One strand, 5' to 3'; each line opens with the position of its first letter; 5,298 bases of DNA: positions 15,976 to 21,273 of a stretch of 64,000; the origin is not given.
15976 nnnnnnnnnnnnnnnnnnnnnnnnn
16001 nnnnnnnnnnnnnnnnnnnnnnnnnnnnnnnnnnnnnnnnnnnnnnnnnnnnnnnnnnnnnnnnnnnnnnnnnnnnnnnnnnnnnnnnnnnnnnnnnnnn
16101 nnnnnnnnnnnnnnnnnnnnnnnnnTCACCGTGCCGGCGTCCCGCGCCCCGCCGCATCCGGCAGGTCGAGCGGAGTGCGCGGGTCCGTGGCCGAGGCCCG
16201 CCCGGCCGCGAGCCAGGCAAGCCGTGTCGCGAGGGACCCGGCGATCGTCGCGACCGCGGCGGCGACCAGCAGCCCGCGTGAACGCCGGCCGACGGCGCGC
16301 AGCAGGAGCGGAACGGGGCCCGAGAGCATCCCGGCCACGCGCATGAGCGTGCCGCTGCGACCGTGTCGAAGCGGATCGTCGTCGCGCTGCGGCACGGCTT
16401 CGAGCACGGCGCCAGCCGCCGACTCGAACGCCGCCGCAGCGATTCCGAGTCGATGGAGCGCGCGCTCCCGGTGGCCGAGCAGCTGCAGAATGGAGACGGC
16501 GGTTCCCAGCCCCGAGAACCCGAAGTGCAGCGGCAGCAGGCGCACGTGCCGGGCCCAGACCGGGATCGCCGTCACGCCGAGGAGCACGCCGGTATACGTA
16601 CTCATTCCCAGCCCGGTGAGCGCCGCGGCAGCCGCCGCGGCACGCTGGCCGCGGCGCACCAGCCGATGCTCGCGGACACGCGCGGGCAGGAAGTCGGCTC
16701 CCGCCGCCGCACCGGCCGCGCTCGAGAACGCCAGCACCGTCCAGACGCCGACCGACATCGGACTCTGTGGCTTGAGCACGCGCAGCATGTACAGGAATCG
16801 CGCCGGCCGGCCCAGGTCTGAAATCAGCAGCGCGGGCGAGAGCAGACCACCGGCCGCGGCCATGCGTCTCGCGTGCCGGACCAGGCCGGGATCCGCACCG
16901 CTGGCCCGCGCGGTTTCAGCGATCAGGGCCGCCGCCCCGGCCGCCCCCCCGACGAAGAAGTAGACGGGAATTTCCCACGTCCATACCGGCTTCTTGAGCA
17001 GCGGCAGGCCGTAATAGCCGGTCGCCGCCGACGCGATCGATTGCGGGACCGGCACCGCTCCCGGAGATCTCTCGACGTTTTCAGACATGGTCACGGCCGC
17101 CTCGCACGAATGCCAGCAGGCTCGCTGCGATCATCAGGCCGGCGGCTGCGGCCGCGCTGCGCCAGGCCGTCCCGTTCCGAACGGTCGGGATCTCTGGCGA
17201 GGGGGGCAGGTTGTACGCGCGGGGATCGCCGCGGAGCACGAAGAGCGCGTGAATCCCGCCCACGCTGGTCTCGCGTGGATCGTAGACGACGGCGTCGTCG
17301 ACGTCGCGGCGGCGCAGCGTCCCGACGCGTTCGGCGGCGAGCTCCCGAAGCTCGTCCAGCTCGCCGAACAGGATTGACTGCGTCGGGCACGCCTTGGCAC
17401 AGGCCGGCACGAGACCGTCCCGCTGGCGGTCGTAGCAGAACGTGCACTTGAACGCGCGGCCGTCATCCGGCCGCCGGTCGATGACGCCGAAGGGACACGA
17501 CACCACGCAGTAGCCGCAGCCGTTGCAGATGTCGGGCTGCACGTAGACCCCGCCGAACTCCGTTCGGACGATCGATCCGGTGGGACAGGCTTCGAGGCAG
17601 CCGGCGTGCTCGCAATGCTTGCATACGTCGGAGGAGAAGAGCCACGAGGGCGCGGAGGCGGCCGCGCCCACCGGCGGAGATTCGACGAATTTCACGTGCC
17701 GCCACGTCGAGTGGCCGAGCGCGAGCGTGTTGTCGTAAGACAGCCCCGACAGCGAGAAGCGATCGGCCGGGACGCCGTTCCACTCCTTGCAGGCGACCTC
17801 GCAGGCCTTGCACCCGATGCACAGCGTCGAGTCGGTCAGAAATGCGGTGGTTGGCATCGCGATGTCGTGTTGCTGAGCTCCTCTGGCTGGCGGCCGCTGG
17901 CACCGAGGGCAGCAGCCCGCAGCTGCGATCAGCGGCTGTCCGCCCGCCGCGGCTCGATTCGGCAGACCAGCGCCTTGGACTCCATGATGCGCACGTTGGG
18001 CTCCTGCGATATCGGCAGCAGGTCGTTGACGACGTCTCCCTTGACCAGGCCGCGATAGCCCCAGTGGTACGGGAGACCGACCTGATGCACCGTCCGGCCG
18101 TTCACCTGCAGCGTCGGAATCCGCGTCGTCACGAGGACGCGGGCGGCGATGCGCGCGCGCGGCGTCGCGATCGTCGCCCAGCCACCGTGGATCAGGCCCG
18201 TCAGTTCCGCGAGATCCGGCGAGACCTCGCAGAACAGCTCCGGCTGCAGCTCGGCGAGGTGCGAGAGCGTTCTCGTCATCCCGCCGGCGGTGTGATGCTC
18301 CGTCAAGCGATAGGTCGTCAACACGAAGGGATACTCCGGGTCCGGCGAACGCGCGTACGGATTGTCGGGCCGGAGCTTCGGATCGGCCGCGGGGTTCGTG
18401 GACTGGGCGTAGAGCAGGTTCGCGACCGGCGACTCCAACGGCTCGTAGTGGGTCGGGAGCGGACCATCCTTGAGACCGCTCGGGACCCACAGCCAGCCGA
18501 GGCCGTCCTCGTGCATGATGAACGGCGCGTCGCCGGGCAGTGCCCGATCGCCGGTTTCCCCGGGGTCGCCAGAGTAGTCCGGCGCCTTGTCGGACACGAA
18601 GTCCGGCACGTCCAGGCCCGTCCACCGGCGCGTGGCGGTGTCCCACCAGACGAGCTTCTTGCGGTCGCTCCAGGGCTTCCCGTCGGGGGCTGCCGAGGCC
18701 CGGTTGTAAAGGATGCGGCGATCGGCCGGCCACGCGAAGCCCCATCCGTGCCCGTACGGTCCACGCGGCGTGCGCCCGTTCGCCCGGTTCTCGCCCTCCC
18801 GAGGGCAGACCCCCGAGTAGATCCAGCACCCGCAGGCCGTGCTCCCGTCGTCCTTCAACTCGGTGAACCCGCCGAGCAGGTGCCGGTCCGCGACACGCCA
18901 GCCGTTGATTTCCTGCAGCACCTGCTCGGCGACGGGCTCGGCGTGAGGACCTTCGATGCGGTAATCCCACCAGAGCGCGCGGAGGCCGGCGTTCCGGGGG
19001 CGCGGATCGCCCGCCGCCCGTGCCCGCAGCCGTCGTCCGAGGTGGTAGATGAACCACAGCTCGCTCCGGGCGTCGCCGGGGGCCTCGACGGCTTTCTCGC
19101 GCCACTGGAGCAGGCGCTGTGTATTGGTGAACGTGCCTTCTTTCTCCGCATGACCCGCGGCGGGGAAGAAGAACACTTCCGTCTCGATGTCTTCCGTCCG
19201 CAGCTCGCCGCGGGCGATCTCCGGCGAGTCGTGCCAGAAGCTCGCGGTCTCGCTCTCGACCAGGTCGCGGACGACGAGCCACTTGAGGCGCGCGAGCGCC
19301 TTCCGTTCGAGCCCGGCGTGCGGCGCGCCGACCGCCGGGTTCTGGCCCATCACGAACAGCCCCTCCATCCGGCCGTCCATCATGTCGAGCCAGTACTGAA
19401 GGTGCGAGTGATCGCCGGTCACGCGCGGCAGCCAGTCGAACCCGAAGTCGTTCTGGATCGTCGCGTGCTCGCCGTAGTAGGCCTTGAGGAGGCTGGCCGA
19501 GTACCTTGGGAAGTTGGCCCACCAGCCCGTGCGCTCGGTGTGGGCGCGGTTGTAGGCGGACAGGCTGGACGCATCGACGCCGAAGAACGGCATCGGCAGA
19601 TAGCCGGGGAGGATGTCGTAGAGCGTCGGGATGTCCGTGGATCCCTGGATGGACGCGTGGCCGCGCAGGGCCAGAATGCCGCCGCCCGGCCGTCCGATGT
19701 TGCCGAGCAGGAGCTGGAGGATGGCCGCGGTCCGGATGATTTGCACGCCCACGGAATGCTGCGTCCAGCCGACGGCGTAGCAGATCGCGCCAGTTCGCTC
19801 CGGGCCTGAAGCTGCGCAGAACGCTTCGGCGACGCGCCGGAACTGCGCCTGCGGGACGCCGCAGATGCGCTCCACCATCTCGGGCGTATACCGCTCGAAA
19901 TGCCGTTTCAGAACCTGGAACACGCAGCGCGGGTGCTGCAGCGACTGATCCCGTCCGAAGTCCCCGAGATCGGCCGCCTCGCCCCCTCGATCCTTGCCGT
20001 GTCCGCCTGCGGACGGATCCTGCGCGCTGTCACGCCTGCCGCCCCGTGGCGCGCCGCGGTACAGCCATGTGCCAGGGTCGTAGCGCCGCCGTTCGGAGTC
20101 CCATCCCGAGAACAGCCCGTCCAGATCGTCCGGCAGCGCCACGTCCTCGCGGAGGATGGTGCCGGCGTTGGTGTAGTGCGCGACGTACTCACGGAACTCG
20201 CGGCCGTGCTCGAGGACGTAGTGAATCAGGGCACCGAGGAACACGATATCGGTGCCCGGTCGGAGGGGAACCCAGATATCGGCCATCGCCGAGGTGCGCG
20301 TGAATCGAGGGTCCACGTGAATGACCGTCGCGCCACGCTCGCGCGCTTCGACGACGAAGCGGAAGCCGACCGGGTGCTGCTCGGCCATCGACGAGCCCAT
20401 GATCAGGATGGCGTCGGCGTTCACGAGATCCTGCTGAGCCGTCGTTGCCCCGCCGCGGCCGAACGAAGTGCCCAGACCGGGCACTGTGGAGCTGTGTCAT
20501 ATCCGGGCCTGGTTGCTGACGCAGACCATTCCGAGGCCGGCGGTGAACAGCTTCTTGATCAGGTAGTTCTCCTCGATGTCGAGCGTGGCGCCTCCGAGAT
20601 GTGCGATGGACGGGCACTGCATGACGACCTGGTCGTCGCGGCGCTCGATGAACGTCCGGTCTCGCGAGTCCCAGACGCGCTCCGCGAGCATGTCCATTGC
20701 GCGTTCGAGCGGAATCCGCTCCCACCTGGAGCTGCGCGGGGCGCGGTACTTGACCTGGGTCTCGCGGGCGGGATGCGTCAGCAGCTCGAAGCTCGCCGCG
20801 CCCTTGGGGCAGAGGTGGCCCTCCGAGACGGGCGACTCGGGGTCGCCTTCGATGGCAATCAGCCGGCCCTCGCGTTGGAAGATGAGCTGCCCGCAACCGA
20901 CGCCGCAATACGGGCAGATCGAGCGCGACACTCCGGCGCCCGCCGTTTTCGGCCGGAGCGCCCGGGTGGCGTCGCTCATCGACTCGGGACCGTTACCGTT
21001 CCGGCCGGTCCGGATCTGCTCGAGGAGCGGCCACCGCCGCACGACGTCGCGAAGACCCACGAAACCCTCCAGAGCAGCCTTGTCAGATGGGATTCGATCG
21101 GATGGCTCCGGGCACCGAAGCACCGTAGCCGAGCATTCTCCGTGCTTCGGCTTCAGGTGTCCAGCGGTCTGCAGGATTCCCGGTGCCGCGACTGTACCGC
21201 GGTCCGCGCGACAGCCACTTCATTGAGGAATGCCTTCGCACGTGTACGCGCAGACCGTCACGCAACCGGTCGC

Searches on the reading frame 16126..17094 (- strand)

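Call 12: search_protein_families(library=pfam, proteins=[window:16126-17094:-], max_evalue=0.01)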
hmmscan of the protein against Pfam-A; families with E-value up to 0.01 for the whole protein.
window:16126-17094:- (322 aa): 2 families
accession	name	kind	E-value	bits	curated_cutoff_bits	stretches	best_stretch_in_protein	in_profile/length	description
PF03916.19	NrfD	-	1.1e-11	45.4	25.8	1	37-204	10-192/313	Polysulphide reductase, NrfD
PF14589.11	NrfD_2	-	9.7e-08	32.5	27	1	25-299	2-273/281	Polysulfide reductase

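Call 85: search_protein_families(library=ncbifam, proteins=[window:16126-17094:-], max_evalue=0.00001)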
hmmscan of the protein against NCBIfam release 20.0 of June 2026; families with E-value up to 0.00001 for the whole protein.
window:16126-17094:- (322 aa): 2 families
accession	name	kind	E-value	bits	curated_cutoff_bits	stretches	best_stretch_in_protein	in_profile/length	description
NF011568.0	PRK14992.1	equivalog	3.1e-07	30.1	314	1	39-213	21-192/341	tetrathionate reductase subunit TtrC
TIGR03148.1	cyt_nit_nrfD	equivalog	7.1e-07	28.8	347.6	0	37-118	9-95/316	cytochrome c nitrite reductase subunit NrfD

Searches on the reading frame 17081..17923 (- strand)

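Call 85: search_protein_families(library=ncbifam, proteins=[window:17081-17923:-], max_evalue=0.00001)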
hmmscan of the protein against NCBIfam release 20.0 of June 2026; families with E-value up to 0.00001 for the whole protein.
window:17081-17923:- (280 aa): 23 families
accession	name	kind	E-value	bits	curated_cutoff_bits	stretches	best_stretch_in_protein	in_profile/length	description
TIGR01582.1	FDH-beta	equivalog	1.1e-57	195.3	334.7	1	25-273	21-270/283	formate dehydrogenase subunit beta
NF008134.0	PRK10882.1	equivalog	2e-33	115.9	263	1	22-202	35-221/329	hydrogenase 2 operon protein HybA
NF045715.1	sulf_resp_HmcB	equivalog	1.7e-32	112.7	420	1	24-228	35-233/307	sulfate respiration complex iron-sulfur protein HmcB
TIGR02951.1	DMSO_dmsB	equivalog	1.3e-31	109.8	214.1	1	27-194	3-158/161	DMSO/selenate family reductase complex B subunit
TIGR03149.1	cyt_nit_nrfC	equivalog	2.5e-30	105.5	377.6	1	78-192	72-187/225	cytochrome c nitrite reductase Fe-S protein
TIGR03478.1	DMSO_red_II_bet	subfamily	3.4e-22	78.8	480.7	1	93-191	123-222/321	DMSO reductase family type II enzyme, iron-sulfur subunit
NF011569.0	PRK14993.1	equivalog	6.8e-21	74.8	416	1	99-194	98-193/244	tetrathionate reductase subunit TtrB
NF009408.0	PRK12769.1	equivalog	3.9e-20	71.5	1003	1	99-205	54-163/659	formate-dependent uric acid utilization protein AegA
NF038355.1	FDH3_beta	equivalog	5.4e-20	72.2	240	1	100-163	53-121/180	formate dehydrogenase FDH3 subunit beta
NF042979.1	EthbenzDh_ebdB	equivalog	1.3e-19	70.2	740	1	90-192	142-245/354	ethylbenzene dehydrogenase subunit beta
NF041715.1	arsenate_red_ArrB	equivalog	8e-19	68.1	450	2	30-149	7-105/233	arsenate respiratory reductase iron-sulfur subunit ArrB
NF007658.0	PRK10330.1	equivalog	1.7e-18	66.8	260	1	98-206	55-170/181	electron transport protein HydN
NF045797.1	DsrO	equivalog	2.3e-17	63.2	200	1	99-192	101-205/235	sulfate reduction electron transfer complex DsrMKJOP subunit DsrO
TIGR01660.1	narH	equivalog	2.7e-14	52.5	524.05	1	99-183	181-266/492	nitrate reductase subunit beta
NF009451.0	PRK12809.1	equivalog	8.2e-14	50.8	1154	1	30-196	7-146/639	formate-dependent uric acid utilization protein YgfT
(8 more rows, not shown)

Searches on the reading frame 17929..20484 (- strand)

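Call 12: search_protein_families(library=pfam, proteins=[window:17929-20484:-], max_evalue=0.01)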
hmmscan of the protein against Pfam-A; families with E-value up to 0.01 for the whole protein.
window:17929-20484:- (851 aa): 2 families
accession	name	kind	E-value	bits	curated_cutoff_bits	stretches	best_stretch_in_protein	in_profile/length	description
PF00384.28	Molybdopterin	-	4.4e-22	79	24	2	14-416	99-303/353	Molybdopterin oxidoreductase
PF01568.27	Molydop_binding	-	1.5e-10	41.5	26.8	1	720-826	1-96/110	Molydopterin dinucleotide binding domain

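Call 85: search_protein_families(library=ncbifam, proteins=[window:17929-20484:-], max_evalue=0.00001)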
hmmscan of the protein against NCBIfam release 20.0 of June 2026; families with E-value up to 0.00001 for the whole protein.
window:17929-20484:- (851 aa): 22 families
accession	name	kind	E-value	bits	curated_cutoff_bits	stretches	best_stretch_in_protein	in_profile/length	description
NF041513.1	formate_DH_Act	exception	0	1307.6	1400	1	2-848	192-1051/1067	formate dehydrogenase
TIGR01553.1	formate-DH-alph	equivalog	4.7e-234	779.4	814.2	2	174-844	344-1008/1009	formate dehydrogenase-N subunit alpha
TIGR01591.1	Fdh-alpha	equivalog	9.3e-74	248.7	666.25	4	189-298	241-346/672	formate dehydrogenase subunit alpha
NF047855.1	AssmNtatRedNasC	equivalog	4.5e-47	160.8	1100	4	12-114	170-272/708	assimilatory nitrate reductase catalytic subunit NasC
NF010055.0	PRK13532.1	equivalog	3.9e-32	111.4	904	2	7-282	191-418/830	nitrate reductase catalytic subunit NapA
TIGR01706.1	NAPA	equivalog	1.5e-30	106.2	930.55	2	8-283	192-419/830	periplasmic nitrate reductase subunit alpha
TIGR01701.1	Fdhalpha-like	subfamily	3.4e-28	98.2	582.15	2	189-285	309-401/744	FdhF/YdeP family oxidoreductase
NF041323.1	Nitr_red_NasA_Halo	equivalog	4.7e-23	81.6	1000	1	7-114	137-245/673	assimilatory nitrate reductase NasA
TIGR03479.1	DMSO_red_II_alp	subfamily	7.5e-23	80.5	984.75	1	2-414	204-589/913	molybdopterin-dependent oxidoreductase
NF007406.0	PRK09939.1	equivalog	4.3e-18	64.8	1473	1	169-283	302-412/759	acid resistance putative oxidoreductase YdeP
TIGR02166.1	dmsA_ynfE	subfamily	8.8e-18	63.7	777.7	2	14-105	203-299/794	DMSO/selenate family reductase complex A subunit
NF012032.0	PRK15488.1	equivalog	5.2e-16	57.8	694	1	16-107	190-283/759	thiosulfate reductase PhsA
NF042978.1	EthbenzDh_ebdA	equivalog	3.9e-14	51.4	2000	1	8-272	232-481/977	ethylbenzene dehydrogenase subunit alpha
NF041783.2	mnquin_red_QrcB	equivalog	2.9e-12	45.6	440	1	11-97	191-284/695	menaquinone reductase molybdopterin-binding-like subunit QrcB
NF041885.1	selenate_YnfE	exception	1.5e-11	42.9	1675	1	16-94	212-295/805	selenate/tellurate reductase subunit YnfE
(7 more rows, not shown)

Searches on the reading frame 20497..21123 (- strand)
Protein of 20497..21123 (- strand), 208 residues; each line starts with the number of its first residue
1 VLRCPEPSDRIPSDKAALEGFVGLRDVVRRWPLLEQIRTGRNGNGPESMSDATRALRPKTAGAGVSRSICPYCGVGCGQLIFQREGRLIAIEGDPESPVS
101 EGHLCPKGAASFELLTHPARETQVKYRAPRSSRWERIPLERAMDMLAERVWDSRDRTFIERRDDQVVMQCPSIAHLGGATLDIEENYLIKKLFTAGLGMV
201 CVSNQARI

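Call 12: search_protein_families(library=pfam, proteins=[window:20497-21123:-], max_evalue=0.01)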
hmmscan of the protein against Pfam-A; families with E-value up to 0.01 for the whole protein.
window:20497-21123:- (208 aa): 1 family
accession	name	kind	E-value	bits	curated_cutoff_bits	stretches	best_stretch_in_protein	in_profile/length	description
PF04879.21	Molybdop_Fe4S4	-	4.1e-16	59.1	22.7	1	66-114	4-52/55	Molybdopterin oxidoreductase Fe4S4 domain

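Call 85: search_protein_families(library=ncbifam, proteins=[window:20497-21123:-], max_evalue=0.00001)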
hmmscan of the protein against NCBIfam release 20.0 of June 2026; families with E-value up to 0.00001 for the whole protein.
window:20497-21123:- (208 aa): 9 families
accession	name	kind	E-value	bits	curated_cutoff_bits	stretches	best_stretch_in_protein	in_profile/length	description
NF041513.1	formate_DH_Act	exception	1.2e-66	225.3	1400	1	28-208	3-185/1067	formate dehydrogenase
TIGR01553.1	formate-DH-alph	equivalog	4e-39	134.1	814.2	1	55-208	34-194/1009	formate dehydrogenase-N subunit alpha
TIGR01591.1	Fdh-alpha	equivalog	3.8e-16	58.3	666.25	1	69-208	2-128/672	formate dehydrogenase subunit alpha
NF010055.0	PRK13532.1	equivalog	2.6e-10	39.2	904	1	65-207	42-178/830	nitrate reductase catalytic subunit NapA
TIGR01706.1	NAPA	equivalog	1.4e-09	36.8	930.55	1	66-206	43-177/830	periplasmic nitrate reductase subunit alpha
NF041783.2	mnquin_red_QrcB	equivalog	4.7e-09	35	440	1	66-152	53-138/695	menaquinone reductase molybdopterin-binding-like subunit QrcB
NF047855.1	AssmNtatRedNasC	equivalog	1.5e-07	30.1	1100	1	56-198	11-142/708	assimilatory nitrate reductase catalytic subunit NasC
TIGR01973.1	NuoG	equivalog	2.4e-07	29.9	470.05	1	66-197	215-329/606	NADH-quinone oxidoreductase subunit NuoG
NF012032.0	PRK15488.1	equivalog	1e-06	27.1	694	1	65-151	43-131/759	thiosulfate reductase PhsA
